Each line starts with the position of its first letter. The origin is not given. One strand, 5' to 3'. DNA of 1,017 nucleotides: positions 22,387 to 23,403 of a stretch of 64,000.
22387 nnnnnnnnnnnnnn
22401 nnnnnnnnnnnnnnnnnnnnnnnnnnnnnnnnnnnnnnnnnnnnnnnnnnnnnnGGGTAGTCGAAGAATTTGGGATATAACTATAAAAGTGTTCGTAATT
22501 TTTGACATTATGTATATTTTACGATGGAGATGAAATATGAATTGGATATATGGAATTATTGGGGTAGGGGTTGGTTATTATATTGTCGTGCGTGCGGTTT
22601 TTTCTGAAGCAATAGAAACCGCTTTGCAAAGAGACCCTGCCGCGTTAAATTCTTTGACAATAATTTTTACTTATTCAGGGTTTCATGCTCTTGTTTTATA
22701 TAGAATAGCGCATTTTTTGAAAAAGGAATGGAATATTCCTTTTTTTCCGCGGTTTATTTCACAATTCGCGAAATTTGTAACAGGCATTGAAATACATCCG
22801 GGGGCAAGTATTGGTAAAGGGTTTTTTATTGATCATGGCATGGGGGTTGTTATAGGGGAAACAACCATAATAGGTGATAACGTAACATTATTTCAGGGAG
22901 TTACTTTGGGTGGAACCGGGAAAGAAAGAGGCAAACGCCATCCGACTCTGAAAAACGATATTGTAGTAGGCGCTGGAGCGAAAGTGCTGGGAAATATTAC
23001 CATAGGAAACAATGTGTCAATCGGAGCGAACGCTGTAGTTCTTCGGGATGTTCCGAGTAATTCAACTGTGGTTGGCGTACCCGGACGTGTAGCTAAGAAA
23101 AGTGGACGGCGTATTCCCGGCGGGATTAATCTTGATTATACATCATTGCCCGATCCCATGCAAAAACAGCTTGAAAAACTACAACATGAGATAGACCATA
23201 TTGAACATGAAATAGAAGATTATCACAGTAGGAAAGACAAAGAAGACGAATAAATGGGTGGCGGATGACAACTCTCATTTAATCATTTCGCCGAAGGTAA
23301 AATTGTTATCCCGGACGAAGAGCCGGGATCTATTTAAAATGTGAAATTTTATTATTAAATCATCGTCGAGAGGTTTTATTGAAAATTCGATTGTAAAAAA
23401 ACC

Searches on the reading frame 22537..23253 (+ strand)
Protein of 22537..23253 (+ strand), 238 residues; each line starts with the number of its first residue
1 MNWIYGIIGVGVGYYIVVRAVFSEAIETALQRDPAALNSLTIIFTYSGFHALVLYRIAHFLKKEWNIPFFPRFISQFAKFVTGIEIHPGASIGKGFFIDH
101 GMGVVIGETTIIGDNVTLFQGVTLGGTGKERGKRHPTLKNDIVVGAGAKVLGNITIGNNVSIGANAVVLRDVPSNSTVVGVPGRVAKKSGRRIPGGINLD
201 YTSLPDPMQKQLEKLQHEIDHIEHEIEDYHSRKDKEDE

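Call 76: search_protein_families(library=pfam, proteins=[window:22537-23253:+], max_evalue=0.00001)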
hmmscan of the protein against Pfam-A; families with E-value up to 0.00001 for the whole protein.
window:22537-23253:+ (238 aa): 1 family
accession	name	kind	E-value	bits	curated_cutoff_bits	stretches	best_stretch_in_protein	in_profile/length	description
PF00132.30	Hexapep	-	3.1e-11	42.9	27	1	136-169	2-35/36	Bacterial transferase hexapeptide (six repeats)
